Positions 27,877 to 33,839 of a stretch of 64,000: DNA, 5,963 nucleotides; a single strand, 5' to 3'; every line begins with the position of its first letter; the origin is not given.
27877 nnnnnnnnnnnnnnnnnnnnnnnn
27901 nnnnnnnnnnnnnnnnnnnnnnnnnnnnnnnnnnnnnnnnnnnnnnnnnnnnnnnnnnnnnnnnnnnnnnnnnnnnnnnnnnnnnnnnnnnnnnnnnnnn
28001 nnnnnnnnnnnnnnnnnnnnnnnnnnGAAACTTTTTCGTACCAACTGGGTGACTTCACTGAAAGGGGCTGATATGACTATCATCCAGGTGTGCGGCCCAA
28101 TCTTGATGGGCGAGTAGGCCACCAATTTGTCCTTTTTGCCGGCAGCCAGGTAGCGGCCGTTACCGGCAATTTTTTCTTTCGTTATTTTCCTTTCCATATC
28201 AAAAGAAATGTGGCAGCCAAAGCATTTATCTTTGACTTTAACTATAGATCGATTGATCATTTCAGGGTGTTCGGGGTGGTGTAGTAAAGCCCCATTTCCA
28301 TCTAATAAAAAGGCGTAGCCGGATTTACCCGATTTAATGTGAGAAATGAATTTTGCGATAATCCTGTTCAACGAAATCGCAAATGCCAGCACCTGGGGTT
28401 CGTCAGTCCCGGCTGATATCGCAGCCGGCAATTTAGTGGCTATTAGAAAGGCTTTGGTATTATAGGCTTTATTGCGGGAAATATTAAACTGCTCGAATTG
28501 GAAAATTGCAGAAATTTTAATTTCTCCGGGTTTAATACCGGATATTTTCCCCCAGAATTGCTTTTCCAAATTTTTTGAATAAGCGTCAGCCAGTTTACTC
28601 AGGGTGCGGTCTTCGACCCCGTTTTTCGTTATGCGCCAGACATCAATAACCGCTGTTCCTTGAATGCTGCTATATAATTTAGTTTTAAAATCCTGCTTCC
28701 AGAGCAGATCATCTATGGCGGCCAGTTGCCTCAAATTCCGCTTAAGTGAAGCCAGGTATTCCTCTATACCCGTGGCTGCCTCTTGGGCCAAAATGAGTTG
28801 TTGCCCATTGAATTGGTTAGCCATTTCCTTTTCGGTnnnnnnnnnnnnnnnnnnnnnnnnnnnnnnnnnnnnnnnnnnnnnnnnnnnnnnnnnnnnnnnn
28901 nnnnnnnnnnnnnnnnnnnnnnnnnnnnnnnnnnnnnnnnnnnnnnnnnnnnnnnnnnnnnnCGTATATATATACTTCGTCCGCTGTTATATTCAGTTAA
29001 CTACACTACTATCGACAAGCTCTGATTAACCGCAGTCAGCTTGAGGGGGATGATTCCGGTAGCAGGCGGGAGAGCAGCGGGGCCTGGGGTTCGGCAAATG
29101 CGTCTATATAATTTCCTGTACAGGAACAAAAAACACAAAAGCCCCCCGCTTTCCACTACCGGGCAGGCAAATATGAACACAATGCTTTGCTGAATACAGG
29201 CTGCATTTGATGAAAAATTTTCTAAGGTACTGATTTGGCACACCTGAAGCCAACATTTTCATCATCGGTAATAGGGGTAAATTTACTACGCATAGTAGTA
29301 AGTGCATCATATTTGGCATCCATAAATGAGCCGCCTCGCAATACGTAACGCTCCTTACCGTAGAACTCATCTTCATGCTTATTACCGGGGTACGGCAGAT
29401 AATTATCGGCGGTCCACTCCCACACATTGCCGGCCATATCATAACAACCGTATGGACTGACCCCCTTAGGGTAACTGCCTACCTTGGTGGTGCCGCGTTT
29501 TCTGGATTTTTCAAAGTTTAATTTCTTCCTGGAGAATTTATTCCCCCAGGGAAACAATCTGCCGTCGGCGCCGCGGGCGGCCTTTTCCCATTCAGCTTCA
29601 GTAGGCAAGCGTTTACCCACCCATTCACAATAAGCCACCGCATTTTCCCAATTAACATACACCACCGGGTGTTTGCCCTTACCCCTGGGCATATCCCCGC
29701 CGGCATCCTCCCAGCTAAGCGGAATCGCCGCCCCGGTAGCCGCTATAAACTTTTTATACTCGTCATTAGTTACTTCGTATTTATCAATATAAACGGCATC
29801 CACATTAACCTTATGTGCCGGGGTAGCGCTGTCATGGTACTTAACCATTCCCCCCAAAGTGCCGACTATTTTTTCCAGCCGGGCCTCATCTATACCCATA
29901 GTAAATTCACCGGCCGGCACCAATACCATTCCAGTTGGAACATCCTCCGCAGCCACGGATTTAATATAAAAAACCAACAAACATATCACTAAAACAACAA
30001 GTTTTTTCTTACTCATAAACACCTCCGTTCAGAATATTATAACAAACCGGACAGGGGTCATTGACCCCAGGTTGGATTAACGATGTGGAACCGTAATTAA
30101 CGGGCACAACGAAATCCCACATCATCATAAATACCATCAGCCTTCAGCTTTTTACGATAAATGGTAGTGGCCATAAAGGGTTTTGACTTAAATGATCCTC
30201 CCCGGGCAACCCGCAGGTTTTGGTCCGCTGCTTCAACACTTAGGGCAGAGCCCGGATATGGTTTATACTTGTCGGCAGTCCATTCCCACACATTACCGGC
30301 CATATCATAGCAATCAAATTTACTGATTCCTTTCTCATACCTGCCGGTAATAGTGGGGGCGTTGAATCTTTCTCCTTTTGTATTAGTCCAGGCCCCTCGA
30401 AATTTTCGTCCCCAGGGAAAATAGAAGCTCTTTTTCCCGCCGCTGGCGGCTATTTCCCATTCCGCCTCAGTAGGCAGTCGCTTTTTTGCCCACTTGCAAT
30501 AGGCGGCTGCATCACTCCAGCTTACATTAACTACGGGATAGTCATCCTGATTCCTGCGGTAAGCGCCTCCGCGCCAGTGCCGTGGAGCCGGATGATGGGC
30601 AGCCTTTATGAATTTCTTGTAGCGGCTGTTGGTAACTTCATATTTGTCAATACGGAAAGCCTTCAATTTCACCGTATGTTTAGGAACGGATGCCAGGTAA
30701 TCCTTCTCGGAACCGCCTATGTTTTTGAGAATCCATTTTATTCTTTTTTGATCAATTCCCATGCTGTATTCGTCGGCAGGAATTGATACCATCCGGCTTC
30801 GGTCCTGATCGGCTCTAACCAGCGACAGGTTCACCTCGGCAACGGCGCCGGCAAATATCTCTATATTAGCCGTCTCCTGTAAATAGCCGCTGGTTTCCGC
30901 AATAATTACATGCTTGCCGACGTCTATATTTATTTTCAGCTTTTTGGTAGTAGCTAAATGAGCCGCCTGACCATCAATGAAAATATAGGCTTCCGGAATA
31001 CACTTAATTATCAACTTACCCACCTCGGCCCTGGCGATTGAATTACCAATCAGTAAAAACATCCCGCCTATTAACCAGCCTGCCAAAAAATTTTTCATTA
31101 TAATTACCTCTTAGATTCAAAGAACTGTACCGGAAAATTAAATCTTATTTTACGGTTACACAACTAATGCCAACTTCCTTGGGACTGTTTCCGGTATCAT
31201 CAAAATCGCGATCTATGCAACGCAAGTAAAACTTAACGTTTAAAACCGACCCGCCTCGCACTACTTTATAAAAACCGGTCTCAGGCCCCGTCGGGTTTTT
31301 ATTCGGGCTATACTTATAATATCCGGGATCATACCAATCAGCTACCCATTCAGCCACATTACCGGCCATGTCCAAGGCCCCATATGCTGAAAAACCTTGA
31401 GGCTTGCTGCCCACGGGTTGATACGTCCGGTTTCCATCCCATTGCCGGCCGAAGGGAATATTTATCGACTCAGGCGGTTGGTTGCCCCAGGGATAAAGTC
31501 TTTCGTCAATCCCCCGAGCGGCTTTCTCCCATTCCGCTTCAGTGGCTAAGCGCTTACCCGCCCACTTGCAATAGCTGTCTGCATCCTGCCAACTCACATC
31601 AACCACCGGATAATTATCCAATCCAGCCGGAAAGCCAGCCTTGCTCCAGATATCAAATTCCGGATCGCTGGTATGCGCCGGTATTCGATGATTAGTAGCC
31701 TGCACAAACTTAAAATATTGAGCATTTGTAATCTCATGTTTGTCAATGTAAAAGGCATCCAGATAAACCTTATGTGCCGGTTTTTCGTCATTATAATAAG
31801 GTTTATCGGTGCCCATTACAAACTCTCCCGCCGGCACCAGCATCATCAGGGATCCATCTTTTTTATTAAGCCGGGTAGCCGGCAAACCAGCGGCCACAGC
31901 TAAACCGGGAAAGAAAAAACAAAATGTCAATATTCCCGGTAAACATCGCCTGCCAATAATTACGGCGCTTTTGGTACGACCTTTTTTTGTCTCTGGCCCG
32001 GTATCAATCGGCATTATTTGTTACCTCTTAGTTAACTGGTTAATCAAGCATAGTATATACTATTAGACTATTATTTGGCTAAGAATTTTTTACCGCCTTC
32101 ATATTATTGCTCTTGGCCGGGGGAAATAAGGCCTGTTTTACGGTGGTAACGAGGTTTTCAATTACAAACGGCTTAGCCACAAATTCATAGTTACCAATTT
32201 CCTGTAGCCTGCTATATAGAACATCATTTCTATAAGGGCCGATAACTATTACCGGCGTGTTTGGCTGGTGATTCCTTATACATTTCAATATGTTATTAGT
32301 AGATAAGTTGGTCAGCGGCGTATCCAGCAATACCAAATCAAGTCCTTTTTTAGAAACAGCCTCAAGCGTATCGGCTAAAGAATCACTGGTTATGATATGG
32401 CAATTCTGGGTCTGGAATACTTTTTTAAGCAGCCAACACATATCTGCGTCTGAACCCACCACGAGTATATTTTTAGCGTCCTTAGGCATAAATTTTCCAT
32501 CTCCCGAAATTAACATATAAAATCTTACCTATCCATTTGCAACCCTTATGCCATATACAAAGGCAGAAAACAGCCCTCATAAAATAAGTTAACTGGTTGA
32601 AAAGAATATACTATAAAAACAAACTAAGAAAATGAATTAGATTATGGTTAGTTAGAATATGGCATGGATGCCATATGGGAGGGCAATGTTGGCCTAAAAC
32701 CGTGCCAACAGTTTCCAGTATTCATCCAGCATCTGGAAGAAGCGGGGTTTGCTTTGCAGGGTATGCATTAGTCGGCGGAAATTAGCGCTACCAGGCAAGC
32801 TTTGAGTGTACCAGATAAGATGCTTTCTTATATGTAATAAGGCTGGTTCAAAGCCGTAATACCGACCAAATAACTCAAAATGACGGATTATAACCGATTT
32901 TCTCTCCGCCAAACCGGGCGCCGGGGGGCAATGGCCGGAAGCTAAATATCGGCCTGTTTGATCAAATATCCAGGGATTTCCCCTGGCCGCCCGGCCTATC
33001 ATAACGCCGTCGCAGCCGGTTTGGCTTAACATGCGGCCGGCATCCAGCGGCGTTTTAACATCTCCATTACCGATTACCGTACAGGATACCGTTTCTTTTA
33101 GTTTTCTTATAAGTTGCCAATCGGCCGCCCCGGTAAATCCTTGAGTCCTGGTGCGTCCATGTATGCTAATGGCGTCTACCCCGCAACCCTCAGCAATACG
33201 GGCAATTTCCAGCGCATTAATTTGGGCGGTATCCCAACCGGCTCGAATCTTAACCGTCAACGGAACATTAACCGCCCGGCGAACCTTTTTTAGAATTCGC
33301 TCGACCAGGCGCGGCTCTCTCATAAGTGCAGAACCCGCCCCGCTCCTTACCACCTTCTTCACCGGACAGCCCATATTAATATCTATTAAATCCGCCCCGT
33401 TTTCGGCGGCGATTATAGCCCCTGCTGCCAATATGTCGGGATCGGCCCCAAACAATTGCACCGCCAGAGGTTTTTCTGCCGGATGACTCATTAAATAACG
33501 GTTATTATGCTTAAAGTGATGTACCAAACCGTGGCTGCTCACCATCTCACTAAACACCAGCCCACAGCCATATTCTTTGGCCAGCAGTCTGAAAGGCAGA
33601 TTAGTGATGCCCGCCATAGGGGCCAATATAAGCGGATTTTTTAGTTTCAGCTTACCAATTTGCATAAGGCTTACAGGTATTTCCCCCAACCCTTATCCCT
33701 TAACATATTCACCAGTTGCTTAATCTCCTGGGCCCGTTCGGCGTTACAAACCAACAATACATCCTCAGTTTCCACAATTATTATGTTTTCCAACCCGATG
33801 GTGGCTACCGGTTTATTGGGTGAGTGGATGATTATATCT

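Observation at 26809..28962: Sensor kinase with a c-type heme-binding motif (CFGCH) in its periplasmic domain and a four-Cys PAS domain, paired with an NtrC-type sigma-54 activator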

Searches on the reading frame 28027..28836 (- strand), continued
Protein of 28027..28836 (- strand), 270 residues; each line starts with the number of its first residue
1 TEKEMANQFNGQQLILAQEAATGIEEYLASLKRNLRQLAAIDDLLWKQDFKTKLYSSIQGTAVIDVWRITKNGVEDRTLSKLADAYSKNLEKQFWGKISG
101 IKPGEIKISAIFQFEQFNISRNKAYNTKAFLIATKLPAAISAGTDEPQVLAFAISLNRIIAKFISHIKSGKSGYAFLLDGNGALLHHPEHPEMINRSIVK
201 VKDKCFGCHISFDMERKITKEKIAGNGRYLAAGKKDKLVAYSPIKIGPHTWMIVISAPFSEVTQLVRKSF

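Call 77: list_cluster_members(proteins=[P0011, P0016, P0019, P0025, P0031, P0036, P0049, P0072, P0097, P0125])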
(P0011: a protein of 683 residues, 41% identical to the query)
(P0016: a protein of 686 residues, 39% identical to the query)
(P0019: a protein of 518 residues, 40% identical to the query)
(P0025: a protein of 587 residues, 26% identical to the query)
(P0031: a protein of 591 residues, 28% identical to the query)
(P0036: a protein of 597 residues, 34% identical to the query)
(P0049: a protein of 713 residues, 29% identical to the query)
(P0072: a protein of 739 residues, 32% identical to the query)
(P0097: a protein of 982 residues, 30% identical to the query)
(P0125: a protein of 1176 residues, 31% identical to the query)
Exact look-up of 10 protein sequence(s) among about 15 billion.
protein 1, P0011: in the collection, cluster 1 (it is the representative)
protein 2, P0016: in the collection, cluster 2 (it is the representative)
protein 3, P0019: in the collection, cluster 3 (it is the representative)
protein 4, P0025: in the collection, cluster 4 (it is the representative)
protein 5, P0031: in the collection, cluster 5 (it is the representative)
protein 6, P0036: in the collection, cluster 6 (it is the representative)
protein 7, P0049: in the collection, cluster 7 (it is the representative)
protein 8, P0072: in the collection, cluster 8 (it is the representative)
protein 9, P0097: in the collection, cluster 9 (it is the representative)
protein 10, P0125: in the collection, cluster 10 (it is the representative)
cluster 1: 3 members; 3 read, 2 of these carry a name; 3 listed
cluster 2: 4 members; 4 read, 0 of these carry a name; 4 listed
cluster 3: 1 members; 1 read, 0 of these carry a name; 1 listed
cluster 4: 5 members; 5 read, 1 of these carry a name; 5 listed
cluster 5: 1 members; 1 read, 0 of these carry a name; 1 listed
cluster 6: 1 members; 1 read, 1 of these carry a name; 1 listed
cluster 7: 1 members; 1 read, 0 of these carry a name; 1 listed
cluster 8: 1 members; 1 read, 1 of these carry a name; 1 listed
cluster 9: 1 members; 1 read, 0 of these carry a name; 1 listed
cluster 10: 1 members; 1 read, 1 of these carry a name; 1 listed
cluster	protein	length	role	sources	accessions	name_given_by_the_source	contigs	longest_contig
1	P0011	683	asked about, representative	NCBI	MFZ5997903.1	MAG: sensor histidine kinase [Nitrospirota bacterium]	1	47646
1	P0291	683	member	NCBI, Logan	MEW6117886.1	MAG: ATP-binding protein [Nitrospirota bacterium]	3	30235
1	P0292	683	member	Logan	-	-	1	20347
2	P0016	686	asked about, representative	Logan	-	-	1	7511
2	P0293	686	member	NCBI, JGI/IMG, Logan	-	-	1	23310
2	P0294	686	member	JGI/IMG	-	-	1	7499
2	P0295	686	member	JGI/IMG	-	-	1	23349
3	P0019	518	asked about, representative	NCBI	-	-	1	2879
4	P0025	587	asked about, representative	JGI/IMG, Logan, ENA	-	-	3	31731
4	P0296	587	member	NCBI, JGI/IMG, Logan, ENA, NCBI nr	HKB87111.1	MAG TPA: ATP-binding protein [Ignavibacteriaceae bacterium] | ATP-binding protein [Ignavibacteriaceae bacterium]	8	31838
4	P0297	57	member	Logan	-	-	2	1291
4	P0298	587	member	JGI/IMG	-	-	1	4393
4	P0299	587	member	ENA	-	-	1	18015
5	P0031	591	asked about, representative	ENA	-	-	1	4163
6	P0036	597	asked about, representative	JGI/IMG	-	two-component system NtrC family sensor kinase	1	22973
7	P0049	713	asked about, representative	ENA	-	-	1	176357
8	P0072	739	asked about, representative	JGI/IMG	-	PAS domain S-box-containing protein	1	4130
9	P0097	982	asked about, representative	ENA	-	-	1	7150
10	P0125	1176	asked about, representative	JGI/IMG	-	PAS domain S-box-containing protein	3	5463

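Call 80: fold_search(model_id=the predicted structure, library=pdb)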
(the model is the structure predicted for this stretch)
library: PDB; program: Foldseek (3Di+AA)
matches with E <= 10: 1261; with E <= 0.001: 182
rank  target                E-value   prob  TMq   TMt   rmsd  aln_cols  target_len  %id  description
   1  9a65_B                2.9e-12  1.00  0.64  0.29   5.2       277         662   15  Integrative model of YVAQ-MCPB by crosslinking MS and deep learning (released 2024-09-18)
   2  9heh                  2.7e-11  1.00  0.63  0.60   5.9       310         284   12  Structure of the ligand binding domain of the chemoreceptor MkcA (DSOMK10_RS0100305) of Dickeya solani MK10 in complex w (released 2025-08-06)
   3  9a69_B                3.9e-11  1.00  0.67  0.30   4.7       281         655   16  Integrative model of MCPB-MCPC by crosslinking MS and deep learning (released 2024-09-18)
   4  4wy9                  4.5e-11  1.00  0.56  0.53   8.6       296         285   12  Crystal structure of the periplasmic sensory domain of the Campylobacter jejuni chemoreceptor Tlp1 (released 2016-03-09)
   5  6mni_A                6.1e-11  1.00  0.63  0.65   5.2       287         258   16  Structure of the tandem CACHE domain of PscC (released 2019-10-16)
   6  9kpj                  6.1e-11  1.00  0.65  0.65   5.1       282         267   13  Crystal structure of Helicobacter pylori chemoreceptor TlpA ligand-binding domain in complex with indole (released 2025-10-22)
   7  6dtm                  6.5e-11  1.00  0.57  0.62   5.9       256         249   15  Crystal Structure of Helicobacter pylori TlpA Chemoreceptor Ligand Binding Domain (released 2018-09-12)
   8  3lie_B                7.8e-11  1.00  0.64  0.66   4.7       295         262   11  Crystal Structure of the extracellular domain of the putative histidine kinase vpHK1S-Z8 (released 2010-05-05)
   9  6e0a_A                8.3e-11  1.00  0.63  0.66   4.9       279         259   13  Crystal Structure of Helicobacter pylori TlpA Chemoreceptor Ligand Binding Domain (released 2018-09-12)
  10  2p7j_A                9.4e-11  1.00  0.66  0.67   5.2       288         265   12  Crystal structure of the domain of putative sensory box/GGDEF family protein from Vibrio parahaemolyticus (released 2007-05-01)
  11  6e0a_B                1.2e-10  1.00  0.63  0.65   5.0       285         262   14  Crystal Structure of Helicobacter pylori TlpA Chemoreceptor Ligand Binding Domain (released 2018-09-12)
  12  5ere                  2.9e-10  1.00  0.59  0.32   4.6       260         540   10  Extracellular ligand binding receptor from Desulfohalobium retbaense DSM5692 (released 2016-08-10)
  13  5t65_B                2.9e-10  1.00  0.60  0.66   5.8       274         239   15  LIGAND BINDING DOMAIN OF PSEUDOMONAS AERUGINOSA PAO1 AMINO ACID CHEMORECEPTOR PCTA IN COMPLEX WITH L-ILE (released 2017-09-13)
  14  7psg_C                3.7e-10  1.00  0.59  0.59   5.8       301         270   15  Structure of the ligand binding domain of the PacA (ECA2226) chemoreceptor of Pectobacterium atrosepticum SCRI1043 in  (released 2022-05-11)
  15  6mni_B                3.9e-10  1.00  0.62  0.66   5.1       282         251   16  Structure of the tandem CACHE domain of PscC (released 2019-10-16)
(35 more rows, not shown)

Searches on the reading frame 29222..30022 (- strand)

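Call 3: search_protein_families(library=pfam, proteins=[window:29222-30022:-], max_evalue=0.01)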
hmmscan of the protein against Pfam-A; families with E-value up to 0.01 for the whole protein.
window:29222-30022:- (266 aa): 1 family
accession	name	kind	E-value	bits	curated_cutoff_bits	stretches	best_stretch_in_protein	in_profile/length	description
PF03781.23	FGE-sulfatase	-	6.5e-59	200.1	23.3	1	30-263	3-255/255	Sulfatase-modifying factor enzyme 1-like domain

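Call 4: search_protein_families(library=ncbifam, proteins=[window:29222-30022:-], max_evalue=0.01)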
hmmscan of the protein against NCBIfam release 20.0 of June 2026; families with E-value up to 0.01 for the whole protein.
window:29222-30022:- (266 aa): 9 families
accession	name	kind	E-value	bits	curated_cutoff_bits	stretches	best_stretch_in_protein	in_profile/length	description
NF041186.1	SenA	equivalog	1.8e-37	129.7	420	2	117-262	270-381/382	selenoneine synthase SenA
TIGR03440.2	egtB_TIGR03440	equivalog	2e-36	126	360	2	117-262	273-413/413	ergothioneine biosynthesis protein EgtB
TIGR03525.2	GldK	equivalog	1.6e-27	96.8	350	2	117-265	219-407/408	T9SS ring complex lipoprotein PorK/GldK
NF051459.1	pyoverdine_PvdO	equivalog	1.8e-16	60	500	1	31-263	35-278/280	dihydropyoverdine dehydrogenase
TIGR04344.1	ovoA_Nterm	equivalog_domain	1.4e-15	57.1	400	1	121-260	298-442/444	5-histidylcysteine sulfoxide synthase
TIGR03524.1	GldJ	equivalog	1.5e-11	43.7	458.2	1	179-220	338-377/559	gliding motility lipoprotein GldJ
TIGR02171.1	Fb_sc_TIGR02171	subfamily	8.9e-06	24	544.35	1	135-260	157-278/912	TIGR02171 family lipoprotein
TIGR03530.1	GldJ_short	equivalog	0.00077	18.5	382.9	0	189-212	298-321/396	gliding motility lipoprotein GldJ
TIGR04373.1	egtB_X_signatur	signature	0.0063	16.6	71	0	224-262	11-49/50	EgtB-related enzyme signature domain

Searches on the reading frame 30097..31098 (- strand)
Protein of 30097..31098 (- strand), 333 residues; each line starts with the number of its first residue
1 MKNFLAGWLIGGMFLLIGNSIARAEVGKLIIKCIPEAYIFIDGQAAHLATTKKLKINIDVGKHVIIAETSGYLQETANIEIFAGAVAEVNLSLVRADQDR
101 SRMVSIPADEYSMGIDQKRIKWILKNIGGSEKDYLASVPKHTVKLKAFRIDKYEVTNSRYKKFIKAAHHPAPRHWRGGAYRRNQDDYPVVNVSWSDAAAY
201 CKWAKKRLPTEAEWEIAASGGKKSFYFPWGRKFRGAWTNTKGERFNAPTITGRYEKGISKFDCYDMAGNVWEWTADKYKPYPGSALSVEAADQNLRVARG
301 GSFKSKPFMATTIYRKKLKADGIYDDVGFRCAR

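Call 3: search_protein_families(library=pfam, proteins=[window:30097-31098:-], max_evalue=0.01)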
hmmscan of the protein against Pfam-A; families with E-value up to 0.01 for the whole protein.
window:30097-31098:- (333 aa): 1 family
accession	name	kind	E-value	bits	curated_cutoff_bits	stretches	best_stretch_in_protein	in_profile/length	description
PF03781.23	FGE-sulfatase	-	5.1e-53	180.8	23.3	1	102-333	4-255/255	Sulfatase-modifying factor enzyme 1-like domain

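Call 4: search_protein_families(library=ncbifam, proteins=[window:30097-31098:-], max_evalue=0.01)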
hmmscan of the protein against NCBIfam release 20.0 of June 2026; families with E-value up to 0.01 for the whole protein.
window:30097-31098:- (333 aa): 8 families
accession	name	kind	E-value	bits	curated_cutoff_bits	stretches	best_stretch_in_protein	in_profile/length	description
NF041186.1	SenA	equivalog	2.5e-33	116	420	2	185-332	269-381/382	selenoneine synthase SenA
TIGR03440.2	egtB_TIGR03440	equivalog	1.7e-30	106.4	360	2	182-332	269-413/413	ergothioneine biosynthesis protein EgtB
TIGR03525.2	GldK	equivalog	7.1e-24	84.9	350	2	185-332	218-404/408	T9SS ring complex lipoprotein PorK/GldK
TIGR04344.1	ovoA_Nterm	equivalog_domain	1.3e-15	57.3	400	1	186-331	295-443/444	5-histidylcysteine sulfoxide synthase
NF051459.1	pyoverdine_PvdO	equivalog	5e-14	52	500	1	95-333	28-278/280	dihydropyoverdine dehydrogenase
TIGR03530.1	GldJ_short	equivalog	7e-11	41.7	382.9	1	221-281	258-320/396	gliding motility lipoprotein GldJ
TIGR02171.1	Fb_sc_TIGR02171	subfamily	4e-10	38.3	544.35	1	207-316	160-260/912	TIGR02171 family lipoprotein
TIGR03524.1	GldJ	equivalog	7.5e-10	38.1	458.2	1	260-280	347-367/559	gliding motility lipoprotein GldJ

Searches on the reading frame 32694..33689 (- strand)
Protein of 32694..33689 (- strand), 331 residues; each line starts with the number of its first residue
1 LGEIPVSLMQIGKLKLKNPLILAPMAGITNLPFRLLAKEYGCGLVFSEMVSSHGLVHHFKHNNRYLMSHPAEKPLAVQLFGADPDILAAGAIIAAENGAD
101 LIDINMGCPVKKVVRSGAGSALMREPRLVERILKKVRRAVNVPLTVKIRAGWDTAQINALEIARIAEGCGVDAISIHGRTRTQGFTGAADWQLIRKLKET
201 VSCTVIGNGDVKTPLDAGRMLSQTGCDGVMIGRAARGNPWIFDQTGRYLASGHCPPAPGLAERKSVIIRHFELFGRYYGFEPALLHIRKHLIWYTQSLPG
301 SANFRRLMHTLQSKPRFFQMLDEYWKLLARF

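Call 58: search_protein_families(library=pfam, proteins=[window:32694-33689:-], max_evalue=0.0001)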
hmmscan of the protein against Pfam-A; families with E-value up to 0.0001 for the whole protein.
window:32694-33689:- (331 aa): 1 family
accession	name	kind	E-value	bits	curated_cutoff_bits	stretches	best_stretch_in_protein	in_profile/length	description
PF01207.24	Dus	-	3.8e-98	328.9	20.4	1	21-322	1-303/311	Dihydrouridine synthase (Dus)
